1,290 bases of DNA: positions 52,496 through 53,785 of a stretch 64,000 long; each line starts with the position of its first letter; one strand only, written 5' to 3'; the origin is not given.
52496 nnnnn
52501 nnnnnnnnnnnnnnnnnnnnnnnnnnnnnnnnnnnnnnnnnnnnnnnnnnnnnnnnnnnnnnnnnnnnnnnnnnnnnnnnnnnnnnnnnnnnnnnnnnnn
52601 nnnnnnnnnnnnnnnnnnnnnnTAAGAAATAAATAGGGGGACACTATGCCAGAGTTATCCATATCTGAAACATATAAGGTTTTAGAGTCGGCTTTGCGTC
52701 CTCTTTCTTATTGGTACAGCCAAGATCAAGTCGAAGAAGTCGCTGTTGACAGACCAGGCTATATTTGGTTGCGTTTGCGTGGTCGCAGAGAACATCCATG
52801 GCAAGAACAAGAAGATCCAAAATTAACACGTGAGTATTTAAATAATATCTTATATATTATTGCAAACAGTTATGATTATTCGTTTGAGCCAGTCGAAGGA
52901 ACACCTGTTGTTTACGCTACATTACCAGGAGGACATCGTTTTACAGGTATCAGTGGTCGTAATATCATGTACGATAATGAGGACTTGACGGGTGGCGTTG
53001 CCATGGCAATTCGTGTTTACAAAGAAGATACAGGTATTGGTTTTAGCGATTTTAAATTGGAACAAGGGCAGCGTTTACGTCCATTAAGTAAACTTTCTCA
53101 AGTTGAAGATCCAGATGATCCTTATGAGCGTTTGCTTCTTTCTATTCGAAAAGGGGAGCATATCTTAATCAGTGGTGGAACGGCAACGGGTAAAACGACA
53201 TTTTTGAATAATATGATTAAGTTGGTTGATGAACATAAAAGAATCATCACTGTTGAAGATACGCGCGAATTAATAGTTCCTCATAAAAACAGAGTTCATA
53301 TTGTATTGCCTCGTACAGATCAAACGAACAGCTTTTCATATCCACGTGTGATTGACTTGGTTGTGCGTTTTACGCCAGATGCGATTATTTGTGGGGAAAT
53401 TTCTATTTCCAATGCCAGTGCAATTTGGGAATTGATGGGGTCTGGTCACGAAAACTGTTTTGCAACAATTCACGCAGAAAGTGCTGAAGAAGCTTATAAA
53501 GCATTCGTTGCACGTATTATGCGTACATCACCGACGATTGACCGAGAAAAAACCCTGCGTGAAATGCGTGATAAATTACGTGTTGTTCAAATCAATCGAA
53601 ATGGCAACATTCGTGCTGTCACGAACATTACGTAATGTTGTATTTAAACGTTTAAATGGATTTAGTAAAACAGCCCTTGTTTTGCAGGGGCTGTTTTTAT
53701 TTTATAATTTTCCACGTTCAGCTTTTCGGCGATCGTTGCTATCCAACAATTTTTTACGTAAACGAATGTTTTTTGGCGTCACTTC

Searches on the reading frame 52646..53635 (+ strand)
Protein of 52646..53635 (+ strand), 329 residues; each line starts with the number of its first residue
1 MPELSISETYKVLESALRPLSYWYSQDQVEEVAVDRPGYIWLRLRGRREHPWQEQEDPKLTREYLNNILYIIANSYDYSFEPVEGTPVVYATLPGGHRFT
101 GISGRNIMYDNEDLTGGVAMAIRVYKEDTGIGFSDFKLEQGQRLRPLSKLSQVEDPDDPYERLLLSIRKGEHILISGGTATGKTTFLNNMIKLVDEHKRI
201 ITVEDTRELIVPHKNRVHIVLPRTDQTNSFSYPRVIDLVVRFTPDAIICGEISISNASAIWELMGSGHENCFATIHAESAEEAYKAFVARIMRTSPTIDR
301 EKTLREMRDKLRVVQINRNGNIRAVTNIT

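Call 7: search_protein_families(library=pfam, proteins=[window:52646-53635:+], max_evalue=0.001)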
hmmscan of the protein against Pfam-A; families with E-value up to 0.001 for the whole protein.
window:52646-53635:+ (329 aa): 3 families
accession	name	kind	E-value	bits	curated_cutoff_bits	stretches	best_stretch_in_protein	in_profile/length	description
PF00437.27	T2SSE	-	3.5e-22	79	24.9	1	146-284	120-252/370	Type II/IV secretion system protein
PF01580.24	FtsK_SpoIIIE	-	0.00045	20.2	24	1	165-191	33-60/221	FtsK/SpoIIIE family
PF19568.5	Spore_III_AA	-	0.00065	19.3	27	0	42-111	41-108/306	Sporulation stage III, protein AA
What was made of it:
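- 45159..53635 (+): Giant 2488-aa VirB10 with beta-flower repeats (45159-52625), followed by virB11 (52646-53635). call 7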

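Call 72: search_dna_similar(query=window:52646-53635:+, collection=plasmids, mode=protein, max_rows=30, rows=spread)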
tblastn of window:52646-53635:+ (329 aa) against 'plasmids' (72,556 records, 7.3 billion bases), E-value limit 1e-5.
The search stops at 5000 records and this limit was reached: more records match than are counted here, and every count below describes the 5000 best-scoring records only.
Records with a match: at least 5000; places in all: 5408; records where one place covers at least 80% of the query: 4576.
Best place of each record, by identity: <60% 5000.
By first word of the organism name: Escherichia 1506; Klebsiella 541; Salmonella 346; Rhizobium 314; Campylobacter 215; Enterobacter 155; Agrobacterium 148; Ralstonia 132; Sinorhizobium 128; Pseudomonas 111; and 188 more.
By predicted mobility (MOB-suite, as given by PLSDB): conjugative 3873; non-mobilizable 717; mobilizable 410.
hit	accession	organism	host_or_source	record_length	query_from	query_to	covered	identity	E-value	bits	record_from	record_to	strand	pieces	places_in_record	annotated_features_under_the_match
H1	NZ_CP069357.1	Microvirga sp. VF16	Vachellia farnesiana,Cell culture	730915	4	319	96%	41.0%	4e-75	258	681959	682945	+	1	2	ATPase, T2SS/T4P/T4SS family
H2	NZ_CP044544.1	Bradyrhizobium betae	Beta vulgaris,Cell culture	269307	13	328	96%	27.9%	6e-27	118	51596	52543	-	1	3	virB11: P-type DNA transfer ATPase VirB11 | virB10: type IV secretion system protein VirB10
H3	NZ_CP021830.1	Sinorhizobium meliloti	Medicago truncatula,Single Cell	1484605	12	324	95%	27.1%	3e-19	96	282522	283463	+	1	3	record has no annotation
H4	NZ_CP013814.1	Piscirickettsia salmonis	Salmo salar,liver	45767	31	328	91%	27.9%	2e-12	76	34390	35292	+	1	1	virB11: P-type DNA transfer ATPase VirB11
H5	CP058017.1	Escherichia coli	culture,Pooled sheep faecal samples ...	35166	22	291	82%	30.5%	3e-19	96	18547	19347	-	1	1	virB11: P-type DNA transfer ATPase VirB11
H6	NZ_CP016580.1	Salmonella enterica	Homo sapiens,human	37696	22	291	82%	30.1%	4e-19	96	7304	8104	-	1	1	virB11: P-type DNA transfer ATPase VirB11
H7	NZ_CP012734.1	Shigella flexneri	Homo sapiens,cell culture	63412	29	291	80%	30.7%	2e-18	94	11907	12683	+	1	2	virB11: P-type DNA transfer ATPase VirB11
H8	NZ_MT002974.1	Acinetobacter baumannii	-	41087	12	318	93%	25.8%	7e-17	89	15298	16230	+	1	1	virB11: P-type DNA transfer ATPase VirB11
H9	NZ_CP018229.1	Rhizobium leguminosarum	Vavilovia formosa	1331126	5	314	94%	25.2%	1e-16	88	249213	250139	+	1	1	record has no annotation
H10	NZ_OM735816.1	Escherichia coli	-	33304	31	328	91%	25.9%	7e-21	100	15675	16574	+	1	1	virB11: P-type DNA transfer ATPase VirB11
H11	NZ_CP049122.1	Escherichia coli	Homo sapiens,urine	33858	31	328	91%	25.9%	8e-21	100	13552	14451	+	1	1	virB11: P-type DNA transfer ATPase VirB11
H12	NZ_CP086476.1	Escherichia coli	Homo sapiens,stool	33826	31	328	91%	25.6%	9e-20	97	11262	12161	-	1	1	virB11: P-type DNA transfer ATPase VirB11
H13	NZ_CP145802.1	Raoultella terrigena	Salmo salar,cell culture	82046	15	328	95%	24.0%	2e-12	76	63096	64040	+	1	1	virB11: P-type DNA transfer ATPase VirB11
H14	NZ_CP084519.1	Edwardsiella tarda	Ictalurus punctatus,Whole organism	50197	26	314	88%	25.6%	6e-16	86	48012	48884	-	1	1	virB11: P-type DNA transfer ATPase VirB11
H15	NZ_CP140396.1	Campylobacter jejuni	-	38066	23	328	93%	23.6%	8e-12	74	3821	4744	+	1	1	virB11: P-type DNA transfer ATPase VirB11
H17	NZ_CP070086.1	Klebsiella pneumoniae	Homo sapiens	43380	20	291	83%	26.1%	7e-15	83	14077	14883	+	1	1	virB11: P-type DNA transfer ATPase VirB11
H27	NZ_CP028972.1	Aminobacter sp. MSH1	Soil,Dichlobenil-treated soil sampled ...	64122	13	285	83%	24.7%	7e-18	92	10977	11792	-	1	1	virB11: P-type DNA transfer ATPase VirB11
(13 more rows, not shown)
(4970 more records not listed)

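Call 73: get_annotated_region(hit=H1, flank=18000)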
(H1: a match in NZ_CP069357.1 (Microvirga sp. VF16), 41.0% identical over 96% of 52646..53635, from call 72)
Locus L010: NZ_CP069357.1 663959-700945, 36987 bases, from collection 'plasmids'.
description: Microvirga sp. VF16 plasmid pMVF16-3, complete sequence
organism: Microvirga sp. VF16 (NCBI taxid 2807101)
taxonomy: Bacteria; Pseudomonadota; Alphaproteobacteria; Hyphomicrobiales; Methylobacteriaceae; Microvirga; Microvirga sp. VF16
host: -; source: Vachellia farnesiana,Cell culture; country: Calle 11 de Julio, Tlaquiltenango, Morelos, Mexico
typing (MOB-suite, as given by PLSDB): non-mobilizable
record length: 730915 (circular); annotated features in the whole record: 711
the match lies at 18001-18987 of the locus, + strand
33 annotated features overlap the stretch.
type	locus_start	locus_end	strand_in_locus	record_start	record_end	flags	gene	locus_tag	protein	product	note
CDS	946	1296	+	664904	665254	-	-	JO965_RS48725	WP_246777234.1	cell wall hydrolase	-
CDS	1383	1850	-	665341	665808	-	-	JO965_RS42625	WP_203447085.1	hypothetical protein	-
CDS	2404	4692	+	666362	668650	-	-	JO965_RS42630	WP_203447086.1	MobA/MobL family protein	-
CDS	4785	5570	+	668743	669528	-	-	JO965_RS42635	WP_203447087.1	hypothetical protein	-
CDS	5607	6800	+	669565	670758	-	-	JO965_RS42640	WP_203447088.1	DnaB-like helicase C-terminal domain-containing protein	GO:0006260 - DNA replication [Evidence IEA]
CDS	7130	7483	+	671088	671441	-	-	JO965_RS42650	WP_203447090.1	TrbC/VirB2 family protein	-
CDS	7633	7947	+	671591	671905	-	-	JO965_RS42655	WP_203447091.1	VirB3 family type IV secretion system protein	-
CDS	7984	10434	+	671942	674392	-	-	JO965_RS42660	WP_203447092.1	hypothetical protein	-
CDS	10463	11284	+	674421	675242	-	-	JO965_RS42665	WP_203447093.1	hypothetical protein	-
CDS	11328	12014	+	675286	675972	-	-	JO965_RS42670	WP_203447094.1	hypothetical protein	-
CDS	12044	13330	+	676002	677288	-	-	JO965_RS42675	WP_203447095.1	hypothetical protein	-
CDS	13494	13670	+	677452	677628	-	-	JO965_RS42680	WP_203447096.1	hypothetical protein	-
CDS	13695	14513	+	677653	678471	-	-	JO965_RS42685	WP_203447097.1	VirB8/TrbF family protein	-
CDS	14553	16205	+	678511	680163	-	-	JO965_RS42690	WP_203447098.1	TrbG/VirB9 family P-type conjugative transfer protein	-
CDS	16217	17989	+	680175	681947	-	-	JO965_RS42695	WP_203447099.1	TrbI/VirB10 family protein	-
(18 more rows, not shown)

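Call 75: search_protein_families(library=pfam, proteins=[L010:10463-11284:+, L010:11328-12014:+, L010:12044-13330:+, L010:7984-10434:+, L010:14553-16205:+], max_evalue=1)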
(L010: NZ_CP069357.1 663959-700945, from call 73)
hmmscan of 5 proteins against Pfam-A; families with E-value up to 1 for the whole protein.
L010:10463-11284:+ (273 aa): 6 families
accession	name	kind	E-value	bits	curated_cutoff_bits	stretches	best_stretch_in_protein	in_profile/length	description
PF11114.13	Minor_capsid_2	-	0.042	14.4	27.7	1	206-261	2-57/113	Minor capsid protein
PF12977.12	DUF3861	-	0.046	14.4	27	1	206-249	28-71/90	Domain of Unknown Function with PDB structure (DUF3861)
PF20070.4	DUF6466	-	0.05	14.5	25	1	203-269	14-80/146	Family of unknown function (DUF6466)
PF12041.13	DELLA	-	0.14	12.5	23.8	1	53-99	16-64/69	Transcriptional regulator DELLA protein N terminal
PF07996.16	T4SS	-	0.17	12.6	24.7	0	37-238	1-168/197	Type IV secretion system proteins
PF10046.14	BLOC1_2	-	0.62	10.9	33.4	0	47-80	51-84/96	Biogenesis of lysosome-related organelles complex-1 subunit 2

L010:11328-12014:+ (228 aa): 2 families
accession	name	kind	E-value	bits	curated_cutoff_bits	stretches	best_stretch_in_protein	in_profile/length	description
PF15125.11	TMEM238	-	0.077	13.6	27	1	9-61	10-59/64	TMEM238 protein family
PF00122.25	E1-E2_ATPase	-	0.67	9.9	28.1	0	2-60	112-163/181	E1-E2 ATPase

L010:12044-13330:+ (428 aa): 3 families
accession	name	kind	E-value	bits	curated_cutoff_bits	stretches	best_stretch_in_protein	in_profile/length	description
PF10157.14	BORCS6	-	0.036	14.7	35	0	65-110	55-100/101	BLOC-1-related complex sub-unit 6 C-terminal helix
PF25610.1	HR1_TOCA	-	0.28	11.9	27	0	366-409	34-77/90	TOCA family HR1 domain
PF05911.16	FPP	-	0.3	9.7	40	1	247-406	500-654/871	Filament-like plant protein, long coiled-coil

L010:7984-10434:+ (816 aa): 9 families
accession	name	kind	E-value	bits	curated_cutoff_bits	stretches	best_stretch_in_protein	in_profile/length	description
PF03135.19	CagE_TrbE_VirB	-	8.5e-11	42.6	21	1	229-391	39-195/204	CagE, TrbE, VirB family, component of type IV transporter system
PF25199.1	nSTAND_NTPase5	-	0.0068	16.7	34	1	436-492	23-78/145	Novel STAND NTPase 5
PF00004.35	AAA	-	0.0087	16.9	21.2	1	461-479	4-22/131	ATPase family associated with various cellular activities (AAA)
PF13401.12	AAA_22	-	0.019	15.7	27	1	459-495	9-33/130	AAA domain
PF01935.23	DUF87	-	0.04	14.4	23.2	1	457-492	25-60/220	Helicase HerA, central domain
PF02562.22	PhoH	-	0.048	13.6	27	1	458-481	22-45/205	PhoH-like protein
PF13521.12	AAA_28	-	0.06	14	27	1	459-478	3-22/164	AAA domain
PF13191.12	AAA_16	-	0.064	14.2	32.6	1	448-482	18-51/167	AAA ATPase domain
PF01695.23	IstB_IS21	-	0.16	11.9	24.1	0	459-481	96-118/238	IstB-like ATP binding protein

L010:14553-16205:+ (550 aa): 1 family
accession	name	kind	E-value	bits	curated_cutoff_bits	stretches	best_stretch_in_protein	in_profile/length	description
PF03524.21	CagX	-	2.2e-19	70.5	34.2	1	110-352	4-195/198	Conjugal transfer protein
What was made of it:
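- On VirB5/TraC/TrbJ (Pfam PF07996 'T4SS'): In the nearest plasmid T4SS (Microvirga), a 273-aa protein with a sub-threshold PF07996 match occupies the canonical slot (calls 73, 75).
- Even the protein at the virB5 position of the nearest plasmid T4SS (Microvirga) reaches only E 0.17 against PF07996 (call 75).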

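Call 76: get_annotated_region(hit=H2, flank=9000)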
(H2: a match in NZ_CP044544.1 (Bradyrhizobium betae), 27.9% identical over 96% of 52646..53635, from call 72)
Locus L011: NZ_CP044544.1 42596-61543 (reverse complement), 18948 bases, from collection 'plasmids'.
description: Bradyrhizobium betae strain PL7HG1 plasmid pBbPL7HG1, complete sequence
organism: Bradyrhizobium betae (NCBI taxid 244734)
taxonomy: Bacteria; Pseudomonadota; Alphaproteobacteria; Hyphomicrobiales; Nitrobacteraceae; Bradyrhizobium; Bradyrhizobium betae
host: -; source: Beta vulgaris,Cell culture; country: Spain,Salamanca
typing (MOB-suite, as given by PLSDB): conjugative; relaxase MOBP; mating-pair formation MPF_T
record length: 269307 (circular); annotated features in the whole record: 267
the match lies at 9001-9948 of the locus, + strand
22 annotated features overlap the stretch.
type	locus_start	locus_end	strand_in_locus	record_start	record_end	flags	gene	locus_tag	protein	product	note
CDS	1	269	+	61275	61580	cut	-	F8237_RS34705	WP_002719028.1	TrbC/VirB2 family protein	-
CDS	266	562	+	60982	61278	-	-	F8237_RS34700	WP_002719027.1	VirB3 family type IV secretion system protein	-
CDS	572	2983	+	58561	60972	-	-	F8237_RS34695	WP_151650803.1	VirB4 family type IV secretion system protein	-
CDS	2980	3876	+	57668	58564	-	-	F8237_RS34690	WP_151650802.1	hypothetical protein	-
CDS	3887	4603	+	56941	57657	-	-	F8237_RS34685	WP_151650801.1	type IV secretion system protein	-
CDS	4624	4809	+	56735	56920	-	-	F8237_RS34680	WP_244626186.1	hypothetical protein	-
CDS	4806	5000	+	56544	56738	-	-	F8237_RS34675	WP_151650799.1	hypothetical protein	-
CDS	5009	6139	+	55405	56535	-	-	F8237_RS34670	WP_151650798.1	type IV secretion system protein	GO:0030255 - protein secretion by the type IV secretion system [Evidence IEA]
CDS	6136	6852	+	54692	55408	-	-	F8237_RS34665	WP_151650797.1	virB8 family protein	-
CDS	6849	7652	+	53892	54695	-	virB9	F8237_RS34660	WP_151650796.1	P-type conjugative transfer protein VirB9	-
CDS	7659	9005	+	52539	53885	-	virB10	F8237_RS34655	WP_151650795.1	type IV secretion system protein VirB10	-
CDS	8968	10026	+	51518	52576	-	virB11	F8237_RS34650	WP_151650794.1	P-type DNA transfer ATPase VirB11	GO:0044097 - secretion by the type IV secretion system [Evidence IEA]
CDS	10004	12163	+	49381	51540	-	-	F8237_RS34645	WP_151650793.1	type IV secretory system conjugative DNA transfer family protein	-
CDS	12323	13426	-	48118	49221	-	-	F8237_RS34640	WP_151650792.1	macro domain-containing protein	-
CDS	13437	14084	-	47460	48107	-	-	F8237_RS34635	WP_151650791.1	DUF4433 domain-containing protein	-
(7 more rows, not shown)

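Call 77: get_annotated_region(hit=H11, flank=9000)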
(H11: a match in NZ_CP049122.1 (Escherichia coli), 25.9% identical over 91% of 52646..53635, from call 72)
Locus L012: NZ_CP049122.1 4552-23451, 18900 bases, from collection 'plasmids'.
description: Escherichia coli strain EC931 plasmid pEC931_mcr, complete sequence
organism: Escherichia coli (NCBI taxid 562)
taxonomy: Bacteria; Pseudomonadota; Gammaproteobacteria; Enterobacterales; Enterobacteriaceae; Escherichia; Escherichia coli
host: -; source: Homo sapiens,urine; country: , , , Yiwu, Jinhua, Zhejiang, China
typing (MOB-suite, as given by PLSDB): conjugative; replicon IncX4; relaxase MOBP; mating-pair formation MPF_T
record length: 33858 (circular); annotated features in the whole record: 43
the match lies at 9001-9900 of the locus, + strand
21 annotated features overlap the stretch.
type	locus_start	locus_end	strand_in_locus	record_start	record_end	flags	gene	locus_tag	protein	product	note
CDS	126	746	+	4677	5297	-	-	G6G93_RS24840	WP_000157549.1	lytic transglycosylase domain-containing protein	-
CDS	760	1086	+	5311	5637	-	-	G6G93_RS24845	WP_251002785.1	TrbC/VirB2 family protein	-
CDS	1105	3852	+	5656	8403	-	-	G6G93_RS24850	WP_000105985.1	VirB4 family type IV secretion/conjugal transfer ATPase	-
CDS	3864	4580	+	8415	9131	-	-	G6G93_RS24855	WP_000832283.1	type IV secretion system protein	-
CDS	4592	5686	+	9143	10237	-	-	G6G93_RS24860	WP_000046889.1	type IV secretion system protein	GO:0030255 - protein secretion by the type IV secretion system [Evidence IEA]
CDS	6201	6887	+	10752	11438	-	-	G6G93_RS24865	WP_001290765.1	type IV secretion system protein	-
CDS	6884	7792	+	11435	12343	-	virB9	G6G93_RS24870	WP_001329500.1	P-type conjugative transfer protein VirB9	-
CDS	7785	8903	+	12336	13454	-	virB10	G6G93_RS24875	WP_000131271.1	VirB10/TraB/TrbI family type IV secretion system protein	-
CDS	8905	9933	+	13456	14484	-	virB11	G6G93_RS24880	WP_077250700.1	P-type DNA transfer ATPase VirB11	GO:0044097 - secretion by the type IV secretion system [Evidence IEA]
CDS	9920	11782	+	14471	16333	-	taxB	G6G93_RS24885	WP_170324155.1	relaxosome-coupling protein TaxB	-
CDS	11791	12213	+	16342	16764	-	-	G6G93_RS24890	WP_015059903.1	cag pathogenicity island Cag12 family protein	-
CDS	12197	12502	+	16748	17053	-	-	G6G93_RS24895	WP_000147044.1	TrbM/KikA/MpfK family conjugal transfer protein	-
CDS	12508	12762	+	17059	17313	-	-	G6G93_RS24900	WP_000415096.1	hypothetical protein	-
CDS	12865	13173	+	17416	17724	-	-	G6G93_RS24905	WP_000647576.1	hypothetical protein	-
CDS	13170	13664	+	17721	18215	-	-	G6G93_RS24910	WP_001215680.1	thermonuclease family protein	-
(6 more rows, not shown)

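Call 78: get_annotated_region(hit=H5, flank=9000)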
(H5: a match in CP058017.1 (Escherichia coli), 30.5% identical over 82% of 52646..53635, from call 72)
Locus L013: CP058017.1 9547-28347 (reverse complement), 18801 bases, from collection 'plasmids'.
description: Escherichia coli strain RHB04-C08 plasmid pRHB04-C08_4, complete sequence
organism: Escherichia coli (NCBI taxid 562)
taxonomy: Bacteria; Pseudomonadota; Gammaproteobacteria; Enterobacterales; Enterobacteriaceae; Escherichia; Escherichia coli
host: -; source: culture,Pooled sheep faecal samples collected from floor of farm; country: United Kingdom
typing (MOB-suite, as given by PLSDB): conjugative; replicon IncX1; relaxase MOBP; mating-pair formation MPF_T
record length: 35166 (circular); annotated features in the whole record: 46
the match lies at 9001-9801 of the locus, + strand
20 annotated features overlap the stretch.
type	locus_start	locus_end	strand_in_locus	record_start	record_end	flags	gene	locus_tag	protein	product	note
CDS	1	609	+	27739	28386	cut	-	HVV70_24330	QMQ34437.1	lytic transglycosylase domain-containing protein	-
CDS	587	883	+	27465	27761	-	-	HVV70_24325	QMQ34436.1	TrbC/VirB2 family protein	-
CDS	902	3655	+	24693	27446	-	-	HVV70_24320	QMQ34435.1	VirB3 family type IV secretion system protein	-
CDS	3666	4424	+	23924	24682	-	-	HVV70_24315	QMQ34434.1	pilus assembly protein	-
CDS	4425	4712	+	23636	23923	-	-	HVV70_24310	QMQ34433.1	EexN family lipoprotein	-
CDS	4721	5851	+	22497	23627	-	-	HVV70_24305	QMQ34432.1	type IV secretion system protein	-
CDS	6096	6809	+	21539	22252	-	-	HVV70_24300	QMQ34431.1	type IV secretion system protein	-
CDS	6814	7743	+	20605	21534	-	-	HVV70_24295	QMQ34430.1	TrbG/VirB9 family P-type conjugative transfer protein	-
CDS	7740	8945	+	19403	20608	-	-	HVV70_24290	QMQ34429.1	TrbI/VirB10 family protein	-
CDS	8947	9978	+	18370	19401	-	virB11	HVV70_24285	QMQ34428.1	P-type DNA transfer ATPase VirB11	-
CDS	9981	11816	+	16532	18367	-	-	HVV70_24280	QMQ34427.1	type IV secretory system conjugative DNA transfer family protein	-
CDS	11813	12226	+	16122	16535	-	-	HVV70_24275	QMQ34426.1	conjugal transfer protein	-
CDS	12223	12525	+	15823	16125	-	-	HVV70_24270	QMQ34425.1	conjugal transfer protein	-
CDS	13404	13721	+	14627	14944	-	-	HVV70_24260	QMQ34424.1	hypothetical protein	-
CDS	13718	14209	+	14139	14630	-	-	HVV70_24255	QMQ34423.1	thermonuclease family protein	-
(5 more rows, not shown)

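Call 79: get_annotated_region(hit=H27, flank=9000)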
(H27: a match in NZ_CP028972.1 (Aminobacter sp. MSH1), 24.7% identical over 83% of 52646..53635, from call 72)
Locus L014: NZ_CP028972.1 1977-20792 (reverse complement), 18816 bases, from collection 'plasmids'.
description: Aminobacter sp. MSH1 plasmid pUSP4, complete sequence
organism: Aminobacter sp. MSH1 (NCBI taxid 374606)
taxonomy: Bacteria; Pseudomonadota; Alphaproteobacteria; Hyphomicrobiales; Phyllobacteriaceae; Aminobacter; Aminobacter sp. MSH1
host: -; source: Soil,Dichlobenil-treated soil sampled from the courtyard of a former plant nursery located above a ...; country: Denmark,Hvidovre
typing (MOB-suite, as given by PLSDB): mobilizable; relaxase MOBP
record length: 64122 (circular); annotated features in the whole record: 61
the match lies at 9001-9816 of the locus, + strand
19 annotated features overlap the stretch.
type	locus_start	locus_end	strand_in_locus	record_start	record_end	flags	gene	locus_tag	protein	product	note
CDS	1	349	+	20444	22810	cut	-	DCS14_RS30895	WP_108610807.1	DNA topoisomerase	GO:0006265 - DNA topological change [Evidence IEA]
CDS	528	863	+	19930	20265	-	-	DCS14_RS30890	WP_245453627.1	TrbC/VirB2 family protein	-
CDS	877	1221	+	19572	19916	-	-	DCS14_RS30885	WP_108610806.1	VirB3 family type IV secretion system protein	-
CDS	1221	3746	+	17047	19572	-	-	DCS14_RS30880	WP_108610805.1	VirB4 family type IV secretion/conjugal transfer ATPase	-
CDS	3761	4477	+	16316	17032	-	virB5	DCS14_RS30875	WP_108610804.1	P-type DNA transfer protein VirB5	-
CDS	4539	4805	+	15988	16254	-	-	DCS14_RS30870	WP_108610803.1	EexN family lipoprotein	-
CDS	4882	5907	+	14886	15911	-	-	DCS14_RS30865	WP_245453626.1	type IV secretion system protein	-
CDS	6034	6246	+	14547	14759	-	-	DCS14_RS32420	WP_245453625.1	type IV secretion system protein VirB7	-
CDS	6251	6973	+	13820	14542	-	-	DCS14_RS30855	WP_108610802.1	type IV secretion system protein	-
CDS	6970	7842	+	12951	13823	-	virB9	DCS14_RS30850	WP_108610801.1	P-type conjugative transfer protein VirB9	-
CDS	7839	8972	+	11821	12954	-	virB10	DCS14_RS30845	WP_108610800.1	type IV secretion system protein VirB10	-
CDS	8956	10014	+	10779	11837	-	virB11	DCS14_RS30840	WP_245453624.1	P-type DNA transfer ATPase VirB11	GO:0044097 - secretion by the type IV secretion system [Evidence IEA]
CDS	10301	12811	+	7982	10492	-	-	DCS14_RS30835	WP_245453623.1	type IV secretory system conjugative DNA transfer family protein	-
CDS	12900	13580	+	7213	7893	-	-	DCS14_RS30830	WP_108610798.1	hypothetical protein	-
CDS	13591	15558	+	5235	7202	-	-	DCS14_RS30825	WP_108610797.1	LPD7 domain-containing protein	-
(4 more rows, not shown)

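Call 80: get_annotated_region(hit=H8, flank=9000)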
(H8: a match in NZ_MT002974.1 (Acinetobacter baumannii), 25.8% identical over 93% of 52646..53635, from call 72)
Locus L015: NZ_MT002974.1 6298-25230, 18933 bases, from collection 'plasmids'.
description: Acinetobacter baumannii strain AB17 plasmid pAB17, complete sequence
organism: Acinetobacter baumannii (NCBI taxid 470)
taxonomy: Bacteria; Pseudomonadota; Gammaproteobacteria; Moraxellales; Moraxellaceae; Acinetobacter; Acinetobacter baumannii
host: -; source: -; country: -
typing (MOB-suite, as given by PLSDB): conjugative; relaxase MOBQ; mating-pair formation MPF_T
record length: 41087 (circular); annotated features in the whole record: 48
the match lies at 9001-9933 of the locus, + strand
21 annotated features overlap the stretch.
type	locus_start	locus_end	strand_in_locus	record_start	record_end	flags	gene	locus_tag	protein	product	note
CDS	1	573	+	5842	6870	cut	-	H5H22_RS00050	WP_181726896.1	hypothetical protein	-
CDS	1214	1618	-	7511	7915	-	-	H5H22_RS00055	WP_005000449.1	hypothetical protein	-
CDS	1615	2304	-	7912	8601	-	parA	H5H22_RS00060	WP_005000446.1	ParA family partition ATPase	-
CDS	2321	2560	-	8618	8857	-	-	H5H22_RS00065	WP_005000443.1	hypothetical protein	-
CDS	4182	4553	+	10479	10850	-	-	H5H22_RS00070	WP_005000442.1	hypothetical protein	-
CDS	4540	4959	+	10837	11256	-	-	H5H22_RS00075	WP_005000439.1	hypothetical protein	-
CDS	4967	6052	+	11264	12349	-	-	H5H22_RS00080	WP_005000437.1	type IV secretion system protein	GO:0030255 - protein secretion by the type IV secretion system [Evidence IEA]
CDS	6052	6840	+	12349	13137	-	-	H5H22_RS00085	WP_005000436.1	VirB8/TrbF family protein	-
CDS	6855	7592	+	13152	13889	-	-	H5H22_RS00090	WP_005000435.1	TrbG/VirB9 family P-type conjugative transfer protein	-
CDS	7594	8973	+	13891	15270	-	-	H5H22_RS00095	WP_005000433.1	TrbI/VirB10 family protein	-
CDS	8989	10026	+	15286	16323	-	virB11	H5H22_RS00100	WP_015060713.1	P-type DNA transfer ATPase VirB11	GO:0044097 - secretion by the type IV secretion system [Evidence IEA]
CDS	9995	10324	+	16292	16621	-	-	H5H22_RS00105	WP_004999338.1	hypothetical protein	-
CDS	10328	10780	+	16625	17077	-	-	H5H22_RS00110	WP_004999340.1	hypothetical protein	-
CDS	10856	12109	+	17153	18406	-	-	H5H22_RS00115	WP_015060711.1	lytic transglycosylase domain-containing protein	-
CDS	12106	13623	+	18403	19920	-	-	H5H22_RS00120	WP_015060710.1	type IV secretion system DNA-binding domain-containing protein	-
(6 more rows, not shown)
